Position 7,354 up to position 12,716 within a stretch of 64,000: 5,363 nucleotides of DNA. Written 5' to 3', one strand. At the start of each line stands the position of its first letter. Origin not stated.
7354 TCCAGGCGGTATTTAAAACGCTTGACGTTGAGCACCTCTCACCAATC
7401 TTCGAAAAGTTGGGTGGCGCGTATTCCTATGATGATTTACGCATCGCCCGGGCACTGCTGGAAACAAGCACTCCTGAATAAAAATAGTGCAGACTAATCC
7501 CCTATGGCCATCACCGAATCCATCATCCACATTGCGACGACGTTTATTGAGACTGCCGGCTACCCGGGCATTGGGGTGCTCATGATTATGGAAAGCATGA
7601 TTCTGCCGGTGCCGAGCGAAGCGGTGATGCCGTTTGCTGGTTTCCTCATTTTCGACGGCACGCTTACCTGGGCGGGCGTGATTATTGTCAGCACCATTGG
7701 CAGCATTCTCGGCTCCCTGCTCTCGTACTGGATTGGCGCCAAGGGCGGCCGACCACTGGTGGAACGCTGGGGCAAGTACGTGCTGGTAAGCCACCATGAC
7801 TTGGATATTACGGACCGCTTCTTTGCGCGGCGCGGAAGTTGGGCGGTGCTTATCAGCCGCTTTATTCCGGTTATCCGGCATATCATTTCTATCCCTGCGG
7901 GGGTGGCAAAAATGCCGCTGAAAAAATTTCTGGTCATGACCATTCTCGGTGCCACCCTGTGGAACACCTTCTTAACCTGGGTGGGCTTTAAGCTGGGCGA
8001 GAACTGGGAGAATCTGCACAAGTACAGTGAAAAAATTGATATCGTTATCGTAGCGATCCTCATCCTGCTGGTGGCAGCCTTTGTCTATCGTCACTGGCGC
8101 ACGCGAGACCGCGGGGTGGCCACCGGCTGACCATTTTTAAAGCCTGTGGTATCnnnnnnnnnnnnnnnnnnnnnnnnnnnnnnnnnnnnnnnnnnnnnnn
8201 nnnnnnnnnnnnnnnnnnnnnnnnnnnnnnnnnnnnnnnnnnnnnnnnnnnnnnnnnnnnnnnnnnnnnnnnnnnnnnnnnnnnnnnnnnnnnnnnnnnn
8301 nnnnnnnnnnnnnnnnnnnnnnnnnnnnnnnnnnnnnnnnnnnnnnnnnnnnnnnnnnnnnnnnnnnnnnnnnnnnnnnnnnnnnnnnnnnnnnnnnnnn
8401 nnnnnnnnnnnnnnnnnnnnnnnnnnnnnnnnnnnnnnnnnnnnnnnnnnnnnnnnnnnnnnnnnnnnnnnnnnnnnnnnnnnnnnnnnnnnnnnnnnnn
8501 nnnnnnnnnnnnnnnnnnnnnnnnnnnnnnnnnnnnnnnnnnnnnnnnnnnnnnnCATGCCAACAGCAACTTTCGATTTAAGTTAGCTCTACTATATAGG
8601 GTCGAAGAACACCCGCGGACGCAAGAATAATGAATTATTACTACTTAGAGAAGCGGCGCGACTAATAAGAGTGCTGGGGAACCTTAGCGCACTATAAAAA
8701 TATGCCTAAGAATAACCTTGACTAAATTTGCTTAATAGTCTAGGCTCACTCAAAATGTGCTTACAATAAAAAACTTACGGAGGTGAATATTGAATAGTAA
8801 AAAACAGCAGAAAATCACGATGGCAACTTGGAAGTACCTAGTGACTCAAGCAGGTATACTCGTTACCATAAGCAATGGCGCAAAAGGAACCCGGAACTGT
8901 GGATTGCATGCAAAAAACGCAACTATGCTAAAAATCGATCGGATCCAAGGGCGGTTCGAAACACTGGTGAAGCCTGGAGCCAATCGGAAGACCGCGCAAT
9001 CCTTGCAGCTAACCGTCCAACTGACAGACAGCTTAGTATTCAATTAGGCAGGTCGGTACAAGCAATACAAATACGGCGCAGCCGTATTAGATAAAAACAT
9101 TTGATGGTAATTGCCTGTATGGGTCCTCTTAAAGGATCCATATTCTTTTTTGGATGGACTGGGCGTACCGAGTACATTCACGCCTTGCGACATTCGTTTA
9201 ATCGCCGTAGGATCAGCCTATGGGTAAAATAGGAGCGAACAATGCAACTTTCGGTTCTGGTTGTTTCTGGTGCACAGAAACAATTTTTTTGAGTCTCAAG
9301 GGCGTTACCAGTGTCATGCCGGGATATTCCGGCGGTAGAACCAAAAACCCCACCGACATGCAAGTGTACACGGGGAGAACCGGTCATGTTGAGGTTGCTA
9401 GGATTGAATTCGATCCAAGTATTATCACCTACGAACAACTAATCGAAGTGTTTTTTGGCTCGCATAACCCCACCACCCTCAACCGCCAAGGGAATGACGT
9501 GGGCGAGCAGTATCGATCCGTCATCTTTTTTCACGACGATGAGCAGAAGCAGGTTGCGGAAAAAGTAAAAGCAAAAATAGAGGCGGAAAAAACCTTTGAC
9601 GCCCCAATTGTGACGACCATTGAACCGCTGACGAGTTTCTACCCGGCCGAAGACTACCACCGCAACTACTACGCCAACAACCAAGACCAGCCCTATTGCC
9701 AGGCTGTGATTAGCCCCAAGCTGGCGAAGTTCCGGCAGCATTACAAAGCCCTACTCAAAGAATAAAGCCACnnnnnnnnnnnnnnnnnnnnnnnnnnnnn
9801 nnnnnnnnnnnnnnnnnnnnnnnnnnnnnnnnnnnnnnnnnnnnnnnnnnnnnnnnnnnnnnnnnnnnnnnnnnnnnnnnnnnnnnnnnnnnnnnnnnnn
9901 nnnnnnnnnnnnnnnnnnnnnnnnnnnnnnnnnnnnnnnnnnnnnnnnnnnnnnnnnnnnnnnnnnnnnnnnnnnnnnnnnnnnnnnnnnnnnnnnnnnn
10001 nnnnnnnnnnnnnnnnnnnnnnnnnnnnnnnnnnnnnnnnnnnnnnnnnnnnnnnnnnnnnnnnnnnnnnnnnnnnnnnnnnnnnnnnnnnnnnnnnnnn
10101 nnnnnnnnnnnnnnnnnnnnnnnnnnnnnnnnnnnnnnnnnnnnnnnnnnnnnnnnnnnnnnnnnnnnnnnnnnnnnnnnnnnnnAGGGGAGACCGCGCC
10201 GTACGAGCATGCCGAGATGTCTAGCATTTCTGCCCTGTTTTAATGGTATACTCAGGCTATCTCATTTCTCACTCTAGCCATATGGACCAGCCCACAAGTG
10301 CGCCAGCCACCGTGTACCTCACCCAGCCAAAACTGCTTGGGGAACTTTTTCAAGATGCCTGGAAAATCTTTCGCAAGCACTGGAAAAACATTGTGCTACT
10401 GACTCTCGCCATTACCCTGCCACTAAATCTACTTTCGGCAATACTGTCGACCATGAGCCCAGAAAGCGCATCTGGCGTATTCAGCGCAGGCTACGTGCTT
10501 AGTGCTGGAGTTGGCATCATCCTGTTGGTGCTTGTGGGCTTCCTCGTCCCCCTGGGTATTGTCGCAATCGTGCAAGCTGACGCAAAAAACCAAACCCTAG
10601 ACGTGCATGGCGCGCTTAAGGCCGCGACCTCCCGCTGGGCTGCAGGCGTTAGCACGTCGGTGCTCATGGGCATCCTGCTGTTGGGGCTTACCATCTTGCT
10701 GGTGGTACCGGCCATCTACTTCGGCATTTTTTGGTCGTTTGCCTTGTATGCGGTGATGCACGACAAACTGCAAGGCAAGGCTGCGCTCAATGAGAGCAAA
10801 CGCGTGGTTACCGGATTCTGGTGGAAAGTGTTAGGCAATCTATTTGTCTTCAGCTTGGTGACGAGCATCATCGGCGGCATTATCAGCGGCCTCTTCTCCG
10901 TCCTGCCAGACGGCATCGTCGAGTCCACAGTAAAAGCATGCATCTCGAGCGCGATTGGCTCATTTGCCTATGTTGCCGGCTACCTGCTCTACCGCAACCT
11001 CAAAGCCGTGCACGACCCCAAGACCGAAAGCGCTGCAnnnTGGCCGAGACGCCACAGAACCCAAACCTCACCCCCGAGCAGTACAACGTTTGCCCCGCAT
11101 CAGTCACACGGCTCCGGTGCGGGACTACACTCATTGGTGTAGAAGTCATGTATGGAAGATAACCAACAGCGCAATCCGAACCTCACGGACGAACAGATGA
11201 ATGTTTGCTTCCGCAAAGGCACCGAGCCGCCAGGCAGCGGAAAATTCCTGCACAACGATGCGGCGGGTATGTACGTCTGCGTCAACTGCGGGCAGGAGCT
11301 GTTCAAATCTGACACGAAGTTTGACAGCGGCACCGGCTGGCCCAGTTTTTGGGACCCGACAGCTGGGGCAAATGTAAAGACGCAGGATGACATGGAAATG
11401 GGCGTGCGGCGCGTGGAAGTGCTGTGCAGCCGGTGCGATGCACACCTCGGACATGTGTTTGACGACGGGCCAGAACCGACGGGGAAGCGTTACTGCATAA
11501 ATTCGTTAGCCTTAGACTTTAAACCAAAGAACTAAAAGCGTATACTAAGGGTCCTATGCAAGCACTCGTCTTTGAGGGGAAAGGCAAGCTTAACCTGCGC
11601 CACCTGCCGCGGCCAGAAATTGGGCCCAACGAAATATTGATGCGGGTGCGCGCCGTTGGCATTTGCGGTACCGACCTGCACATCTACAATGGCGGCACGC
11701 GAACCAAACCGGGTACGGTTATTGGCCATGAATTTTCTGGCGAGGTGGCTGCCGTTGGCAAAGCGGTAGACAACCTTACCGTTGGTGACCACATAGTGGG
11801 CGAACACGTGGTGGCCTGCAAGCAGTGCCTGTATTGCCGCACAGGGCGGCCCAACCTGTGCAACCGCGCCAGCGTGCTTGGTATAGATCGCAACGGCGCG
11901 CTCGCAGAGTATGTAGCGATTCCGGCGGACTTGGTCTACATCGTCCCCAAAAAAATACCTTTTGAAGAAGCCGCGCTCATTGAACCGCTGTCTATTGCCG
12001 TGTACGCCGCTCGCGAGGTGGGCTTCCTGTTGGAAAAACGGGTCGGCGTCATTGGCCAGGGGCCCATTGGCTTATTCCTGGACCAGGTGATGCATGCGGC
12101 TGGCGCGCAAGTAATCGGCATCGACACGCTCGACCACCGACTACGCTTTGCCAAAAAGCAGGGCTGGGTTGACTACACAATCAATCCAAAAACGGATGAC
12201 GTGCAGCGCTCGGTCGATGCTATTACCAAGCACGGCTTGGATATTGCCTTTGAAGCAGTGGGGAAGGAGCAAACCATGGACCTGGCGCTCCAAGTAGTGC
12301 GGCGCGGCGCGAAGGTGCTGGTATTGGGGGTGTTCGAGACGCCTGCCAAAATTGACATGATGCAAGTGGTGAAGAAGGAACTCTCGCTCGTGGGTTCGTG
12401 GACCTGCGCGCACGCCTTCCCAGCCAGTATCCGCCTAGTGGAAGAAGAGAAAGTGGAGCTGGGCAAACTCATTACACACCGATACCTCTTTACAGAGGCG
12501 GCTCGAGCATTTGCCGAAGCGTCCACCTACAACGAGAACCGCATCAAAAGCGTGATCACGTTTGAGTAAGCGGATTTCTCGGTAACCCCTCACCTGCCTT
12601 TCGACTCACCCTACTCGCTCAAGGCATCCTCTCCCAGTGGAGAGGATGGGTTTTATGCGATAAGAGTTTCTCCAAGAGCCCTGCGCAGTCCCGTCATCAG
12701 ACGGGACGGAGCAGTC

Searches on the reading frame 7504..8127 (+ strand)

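Call 8: search_protein_families(library=pfam, proteins=[window:7504-8127:+], max_evalue=0.001)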
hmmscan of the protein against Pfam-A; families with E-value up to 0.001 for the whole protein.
window:7504-8127:+ (208 aa): 1 family
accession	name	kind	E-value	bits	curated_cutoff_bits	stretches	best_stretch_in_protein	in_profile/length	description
PF09335.16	VTT_dom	-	2.4e-24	86.6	33.9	1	36-161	1-121/123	VTT domain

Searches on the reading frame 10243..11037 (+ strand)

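Call 8: search_protein_families(library=pfam, proteins=[window:10243-11037:+], max_evalue=0.001)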
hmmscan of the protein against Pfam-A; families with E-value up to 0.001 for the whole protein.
window:10243-11037:+ (265 aa): 2 families
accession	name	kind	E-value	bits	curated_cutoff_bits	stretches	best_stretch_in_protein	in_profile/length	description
PF10110.14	GPDPase_memb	-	0.00067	18.9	29.6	1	146-227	164-245/321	Membrane domain of glycerophosphoryl diester phosphodiesterase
PF06161.16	DUF975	-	0.00083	19.7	34.8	0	40-146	12-109/243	Protein of unknown function (DUF975)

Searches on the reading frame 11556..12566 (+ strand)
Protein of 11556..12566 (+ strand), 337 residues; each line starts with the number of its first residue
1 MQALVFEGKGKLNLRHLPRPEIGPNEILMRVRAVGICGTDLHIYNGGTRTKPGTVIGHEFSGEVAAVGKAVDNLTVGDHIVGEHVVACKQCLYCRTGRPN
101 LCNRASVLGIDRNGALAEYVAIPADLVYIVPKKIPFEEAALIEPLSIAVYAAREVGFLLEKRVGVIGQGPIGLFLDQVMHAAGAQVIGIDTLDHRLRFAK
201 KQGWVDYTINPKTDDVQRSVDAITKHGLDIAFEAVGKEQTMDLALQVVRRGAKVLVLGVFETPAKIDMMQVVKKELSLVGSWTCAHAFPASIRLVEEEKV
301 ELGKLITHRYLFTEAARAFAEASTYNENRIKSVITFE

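Call 3: search_protein_families(library=pfam, proteins=[window:11556-12566:+], max_evalue=1)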
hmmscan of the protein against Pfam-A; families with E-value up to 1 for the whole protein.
window:11556-12566:+ (337 aa): 11 families
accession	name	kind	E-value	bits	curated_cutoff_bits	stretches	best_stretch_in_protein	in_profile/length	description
PF08240.17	ADH_N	-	2.7e-30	105.1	23.5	1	23-131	1-103/104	Alcohol dehydrogenase GroES-like domain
PF00107.32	ADH_zinc_N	-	1.9e-28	99.4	31.8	1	170-296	1-128/129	Zinc-binding dehydrogenase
PF16912.11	Glu_dehyd_C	-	3.6e-08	33.6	34.9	1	139-336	4-211/211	Glucose dehydrogenase C-terminus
PF13602.12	ADH_zinc_N_2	-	4.1e-05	24.9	27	1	206-321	4-122/134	Zinc-binding dehydrogenase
PF03721.20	UDPG_MGDP_dh_N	-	0.005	16.9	27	1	162-197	2-37/187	UDP-glucose/GDP-mannose dehydrogenase family, NAD binding domain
PF02826.25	2-Hacid_dh_C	-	0.0052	16.6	25.1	1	160-200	36-76/178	D-isomer specific 2-hydroxyacid dehydrogenase, NAD binding domain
PF02261.22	Asp_decarbox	-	0.015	15.6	25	0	264-302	8-46/115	Aspartate decarboxylase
PF01494.25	FAD_binding_3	-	0.022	14.5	22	1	162-252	3-83/349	FAD binding domain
PF01118.30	Semialdhyde_dh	-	0.16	12.8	26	1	163-254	2-93/121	Semialdehyde dehydrogenase, NAD binding domain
PF02737.24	3HCDH_N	-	0.16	12.3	22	1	163-202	2-41/180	3-hydroxyacyl-CoA dehydrogenase, NAD binding domain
PF00070.33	Pyr_redox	-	0.82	10.7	22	0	162-196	1-35/82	Pyridine nucleotide-disulphide oxidoreductase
